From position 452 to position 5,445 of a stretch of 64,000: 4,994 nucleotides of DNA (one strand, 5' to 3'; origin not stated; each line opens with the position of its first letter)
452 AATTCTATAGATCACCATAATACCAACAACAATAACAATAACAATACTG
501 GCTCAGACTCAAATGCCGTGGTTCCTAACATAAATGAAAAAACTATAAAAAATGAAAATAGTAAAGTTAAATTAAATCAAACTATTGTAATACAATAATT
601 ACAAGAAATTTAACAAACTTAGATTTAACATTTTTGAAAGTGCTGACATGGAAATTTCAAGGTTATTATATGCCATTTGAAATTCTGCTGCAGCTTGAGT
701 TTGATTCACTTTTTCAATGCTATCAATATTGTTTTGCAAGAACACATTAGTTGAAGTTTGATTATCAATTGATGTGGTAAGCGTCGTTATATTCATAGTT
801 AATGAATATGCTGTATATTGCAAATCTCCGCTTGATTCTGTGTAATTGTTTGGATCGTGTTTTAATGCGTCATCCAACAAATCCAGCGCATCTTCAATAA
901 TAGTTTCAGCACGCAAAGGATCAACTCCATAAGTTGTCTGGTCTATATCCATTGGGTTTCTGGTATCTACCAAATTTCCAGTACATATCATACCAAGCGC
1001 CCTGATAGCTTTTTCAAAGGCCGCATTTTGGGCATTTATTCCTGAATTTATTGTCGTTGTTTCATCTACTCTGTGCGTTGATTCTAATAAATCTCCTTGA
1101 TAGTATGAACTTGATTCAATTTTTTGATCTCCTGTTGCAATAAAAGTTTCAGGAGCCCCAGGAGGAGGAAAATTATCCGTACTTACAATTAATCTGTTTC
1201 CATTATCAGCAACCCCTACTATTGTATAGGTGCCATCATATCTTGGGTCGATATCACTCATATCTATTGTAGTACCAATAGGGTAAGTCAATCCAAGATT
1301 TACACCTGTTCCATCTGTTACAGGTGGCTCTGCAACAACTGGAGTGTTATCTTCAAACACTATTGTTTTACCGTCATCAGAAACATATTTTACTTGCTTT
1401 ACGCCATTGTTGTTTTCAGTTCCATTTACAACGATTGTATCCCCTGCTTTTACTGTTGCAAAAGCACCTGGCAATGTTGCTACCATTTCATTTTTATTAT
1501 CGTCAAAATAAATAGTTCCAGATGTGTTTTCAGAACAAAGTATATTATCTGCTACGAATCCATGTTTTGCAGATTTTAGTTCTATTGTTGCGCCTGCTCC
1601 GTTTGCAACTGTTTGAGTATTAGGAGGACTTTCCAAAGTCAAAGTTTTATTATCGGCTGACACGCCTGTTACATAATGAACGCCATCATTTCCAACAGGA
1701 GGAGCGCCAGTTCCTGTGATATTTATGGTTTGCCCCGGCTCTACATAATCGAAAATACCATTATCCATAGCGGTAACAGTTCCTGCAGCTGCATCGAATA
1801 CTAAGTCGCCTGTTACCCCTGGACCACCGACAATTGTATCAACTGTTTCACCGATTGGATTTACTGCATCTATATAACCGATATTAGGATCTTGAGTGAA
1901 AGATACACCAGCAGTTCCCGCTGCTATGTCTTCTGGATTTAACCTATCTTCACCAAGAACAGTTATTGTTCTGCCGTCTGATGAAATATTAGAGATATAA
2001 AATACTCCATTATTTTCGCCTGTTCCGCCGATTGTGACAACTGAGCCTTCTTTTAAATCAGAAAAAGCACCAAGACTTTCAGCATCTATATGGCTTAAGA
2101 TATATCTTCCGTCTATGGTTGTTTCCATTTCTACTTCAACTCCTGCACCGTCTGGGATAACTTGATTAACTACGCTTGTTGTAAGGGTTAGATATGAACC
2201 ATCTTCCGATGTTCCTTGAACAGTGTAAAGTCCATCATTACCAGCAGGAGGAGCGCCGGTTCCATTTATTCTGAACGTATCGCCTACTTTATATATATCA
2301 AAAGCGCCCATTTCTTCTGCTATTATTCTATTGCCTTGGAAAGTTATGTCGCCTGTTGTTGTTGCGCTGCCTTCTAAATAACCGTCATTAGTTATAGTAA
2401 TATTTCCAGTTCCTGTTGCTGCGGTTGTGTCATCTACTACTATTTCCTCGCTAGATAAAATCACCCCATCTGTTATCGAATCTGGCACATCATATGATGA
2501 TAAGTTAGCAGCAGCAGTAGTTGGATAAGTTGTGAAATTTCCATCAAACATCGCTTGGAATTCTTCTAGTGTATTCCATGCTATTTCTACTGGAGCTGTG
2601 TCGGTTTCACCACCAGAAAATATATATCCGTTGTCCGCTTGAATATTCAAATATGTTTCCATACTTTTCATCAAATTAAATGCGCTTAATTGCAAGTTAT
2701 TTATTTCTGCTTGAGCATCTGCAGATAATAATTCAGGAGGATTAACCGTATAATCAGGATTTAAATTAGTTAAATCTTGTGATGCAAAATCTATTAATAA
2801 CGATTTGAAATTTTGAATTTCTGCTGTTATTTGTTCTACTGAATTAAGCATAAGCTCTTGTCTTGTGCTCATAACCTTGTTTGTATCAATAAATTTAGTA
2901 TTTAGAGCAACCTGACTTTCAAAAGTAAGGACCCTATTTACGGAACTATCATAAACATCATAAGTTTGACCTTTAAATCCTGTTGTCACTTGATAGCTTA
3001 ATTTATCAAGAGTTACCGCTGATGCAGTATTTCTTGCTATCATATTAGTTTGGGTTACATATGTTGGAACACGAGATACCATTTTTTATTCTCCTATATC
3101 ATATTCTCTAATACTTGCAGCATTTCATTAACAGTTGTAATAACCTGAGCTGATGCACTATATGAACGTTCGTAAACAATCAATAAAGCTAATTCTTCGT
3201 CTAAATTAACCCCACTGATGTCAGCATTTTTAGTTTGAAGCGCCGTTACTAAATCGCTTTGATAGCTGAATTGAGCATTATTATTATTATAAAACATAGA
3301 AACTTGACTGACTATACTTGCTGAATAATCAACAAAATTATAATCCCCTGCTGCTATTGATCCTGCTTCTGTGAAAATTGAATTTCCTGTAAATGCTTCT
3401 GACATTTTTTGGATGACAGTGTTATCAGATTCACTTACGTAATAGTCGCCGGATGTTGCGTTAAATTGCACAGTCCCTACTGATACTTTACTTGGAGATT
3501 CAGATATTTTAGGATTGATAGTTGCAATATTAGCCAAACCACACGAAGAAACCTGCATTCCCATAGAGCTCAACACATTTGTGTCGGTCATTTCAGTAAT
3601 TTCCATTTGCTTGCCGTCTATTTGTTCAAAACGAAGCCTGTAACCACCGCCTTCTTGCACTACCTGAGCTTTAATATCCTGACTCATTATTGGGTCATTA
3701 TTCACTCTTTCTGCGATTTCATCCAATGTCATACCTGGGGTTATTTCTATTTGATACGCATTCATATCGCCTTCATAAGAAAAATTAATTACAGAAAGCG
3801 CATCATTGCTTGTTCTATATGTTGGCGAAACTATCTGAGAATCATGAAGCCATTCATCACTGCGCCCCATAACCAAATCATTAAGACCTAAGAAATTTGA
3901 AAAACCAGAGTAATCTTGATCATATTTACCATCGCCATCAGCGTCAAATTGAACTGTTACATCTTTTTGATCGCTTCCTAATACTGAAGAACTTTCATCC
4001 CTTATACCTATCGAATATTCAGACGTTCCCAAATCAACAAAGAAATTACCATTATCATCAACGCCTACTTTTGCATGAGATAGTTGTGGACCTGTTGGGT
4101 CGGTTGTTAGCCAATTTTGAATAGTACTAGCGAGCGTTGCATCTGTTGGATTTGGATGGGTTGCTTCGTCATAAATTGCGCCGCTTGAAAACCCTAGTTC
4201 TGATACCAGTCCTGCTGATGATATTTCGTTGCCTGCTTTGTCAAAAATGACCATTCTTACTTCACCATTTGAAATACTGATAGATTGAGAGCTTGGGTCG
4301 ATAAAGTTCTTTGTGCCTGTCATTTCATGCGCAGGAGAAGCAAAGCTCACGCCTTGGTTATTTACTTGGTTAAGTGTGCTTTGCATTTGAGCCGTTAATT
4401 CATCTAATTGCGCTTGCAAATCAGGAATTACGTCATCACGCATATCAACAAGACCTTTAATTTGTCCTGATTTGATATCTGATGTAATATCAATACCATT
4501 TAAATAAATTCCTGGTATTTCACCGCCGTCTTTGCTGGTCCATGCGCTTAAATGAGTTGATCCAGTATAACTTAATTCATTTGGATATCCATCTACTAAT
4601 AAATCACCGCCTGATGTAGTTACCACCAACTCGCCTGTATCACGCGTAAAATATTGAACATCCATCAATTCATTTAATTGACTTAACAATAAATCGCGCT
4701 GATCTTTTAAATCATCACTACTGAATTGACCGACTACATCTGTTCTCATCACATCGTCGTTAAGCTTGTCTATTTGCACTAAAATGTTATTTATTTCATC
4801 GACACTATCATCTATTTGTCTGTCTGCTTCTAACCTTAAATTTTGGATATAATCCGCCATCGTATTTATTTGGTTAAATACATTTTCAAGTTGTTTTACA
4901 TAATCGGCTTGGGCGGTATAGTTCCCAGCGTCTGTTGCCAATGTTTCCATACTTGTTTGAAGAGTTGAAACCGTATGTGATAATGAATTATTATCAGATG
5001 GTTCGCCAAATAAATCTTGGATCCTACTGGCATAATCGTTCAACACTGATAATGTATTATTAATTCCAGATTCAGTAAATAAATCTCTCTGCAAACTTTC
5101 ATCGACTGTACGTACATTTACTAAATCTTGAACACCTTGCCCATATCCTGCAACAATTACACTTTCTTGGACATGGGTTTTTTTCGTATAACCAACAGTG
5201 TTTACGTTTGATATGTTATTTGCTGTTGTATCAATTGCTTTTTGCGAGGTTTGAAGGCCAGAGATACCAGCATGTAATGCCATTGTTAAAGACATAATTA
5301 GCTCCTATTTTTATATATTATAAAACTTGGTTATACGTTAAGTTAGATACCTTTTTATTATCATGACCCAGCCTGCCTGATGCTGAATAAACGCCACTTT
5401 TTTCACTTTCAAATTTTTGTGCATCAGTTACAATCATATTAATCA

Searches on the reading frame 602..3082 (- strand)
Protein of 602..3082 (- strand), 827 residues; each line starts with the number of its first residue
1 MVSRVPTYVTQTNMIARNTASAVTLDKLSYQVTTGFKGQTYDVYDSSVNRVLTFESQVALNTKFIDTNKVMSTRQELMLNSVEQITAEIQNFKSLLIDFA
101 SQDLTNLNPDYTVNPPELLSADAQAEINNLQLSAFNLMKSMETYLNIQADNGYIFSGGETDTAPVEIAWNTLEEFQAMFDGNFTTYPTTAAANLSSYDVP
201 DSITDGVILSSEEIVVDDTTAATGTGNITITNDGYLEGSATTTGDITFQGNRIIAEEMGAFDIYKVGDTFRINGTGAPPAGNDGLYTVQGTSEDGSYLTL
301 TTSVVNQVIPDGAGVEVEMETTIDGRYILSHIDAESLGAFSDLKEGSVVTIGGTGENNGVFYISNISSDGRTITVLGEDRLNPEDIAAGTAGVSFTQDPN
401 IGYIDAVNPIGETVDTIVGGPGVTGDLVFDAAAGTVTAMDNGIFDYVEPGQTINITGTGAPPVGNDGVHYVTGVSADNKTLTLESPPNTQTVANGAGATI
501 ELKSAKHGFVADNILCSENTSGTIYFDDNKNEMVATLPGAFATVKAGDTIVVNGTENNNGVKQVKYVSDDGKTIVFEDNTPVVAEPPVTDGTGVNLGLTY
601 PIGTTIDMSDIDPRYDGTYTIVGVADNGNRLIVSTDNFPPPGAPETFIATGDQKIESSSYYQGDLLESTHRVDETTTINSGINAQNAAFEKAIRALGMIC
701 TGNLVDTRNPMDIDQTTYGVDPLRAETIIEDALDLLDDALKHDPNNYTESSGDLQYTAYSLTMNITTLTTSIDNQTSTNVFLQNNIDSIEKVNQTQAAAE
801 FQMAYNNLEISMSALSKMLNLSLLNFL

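Call 43: search_protein_families(library=ncbifam, proteins=[window:602-3082:-], max_evalue=1e-10)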
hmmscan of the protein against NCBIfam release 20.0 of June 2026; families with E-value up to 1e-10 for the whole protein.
window:602-3082:- (827 aa): 1 family
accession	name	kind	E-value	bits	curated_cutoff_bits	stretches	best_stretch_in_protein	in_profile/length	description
NF006489.0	PRK08913.1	equivalog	2.1e-25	89.8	217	1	656-827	161-302/303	flagellin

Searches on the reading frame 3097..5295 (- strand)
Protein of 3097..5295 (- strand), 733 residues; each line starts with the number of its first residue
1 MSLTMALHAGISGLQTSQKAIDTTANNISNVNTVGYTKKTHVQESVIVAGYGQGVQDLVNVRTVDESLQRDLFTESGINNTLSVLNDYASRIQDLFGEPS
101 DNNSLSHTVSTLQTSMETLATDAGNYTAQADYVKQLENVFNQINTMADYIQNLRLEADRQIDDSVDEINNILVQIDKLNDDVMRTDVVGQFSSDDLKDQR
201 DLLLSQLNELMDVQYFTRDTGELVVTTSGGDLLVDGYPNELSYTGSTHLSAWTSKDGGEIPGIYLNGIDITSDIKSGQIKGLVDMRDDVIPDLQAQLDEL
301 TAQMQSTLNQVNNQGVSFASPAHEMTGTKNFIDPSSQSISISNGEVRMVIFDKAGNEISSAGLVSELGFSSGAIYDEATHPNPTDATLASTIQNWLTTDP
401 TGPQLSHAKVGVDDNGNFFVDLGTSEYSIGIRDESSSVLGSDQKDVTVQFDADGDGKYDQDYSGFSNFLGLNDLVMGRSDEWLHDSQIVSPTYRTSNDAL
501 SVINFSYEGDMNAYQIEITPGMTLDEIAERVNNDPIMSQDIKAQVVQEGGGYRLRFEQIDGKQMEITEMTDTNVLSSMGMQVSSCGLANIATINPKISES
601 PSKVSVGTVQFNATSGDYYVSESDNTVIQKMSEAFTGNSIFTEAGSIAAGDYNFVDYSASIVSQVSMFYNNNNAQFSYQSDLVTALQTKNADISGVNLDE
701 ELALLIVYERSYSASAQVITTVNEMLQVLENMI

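Call 43: search_protein_families(library=ncbifam, proteins=[window:3097-5295:-], max_evalue=1e-10)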
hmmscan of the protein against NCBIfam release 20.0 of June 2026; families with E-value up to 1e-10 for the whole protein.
window:3097-5295:- (733 aa): 4 families
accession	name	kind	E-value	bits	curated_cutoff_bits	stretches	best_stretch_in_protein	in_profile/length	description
TIGR02492.1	flgK_ends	equivalog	1.4e-80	271.7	170.75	2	6-328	2-321/437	flagellar hook-associated protein FlgK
NF040922.1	flgE_Caulobact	equivalog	1.5e-12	47.3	750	0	1-50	1-49/505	flagellar hook protein FlgE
NF009278.1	PRK12636.1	equivalog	5.7e-12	45.7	350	0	6-43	4-40/263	flagellar basal body rod protein FlgG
NF004241.1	PRK05682.1-5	equivalog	1e-11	44.6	469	0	6-42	4-40/446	flagellar hook protein FlgE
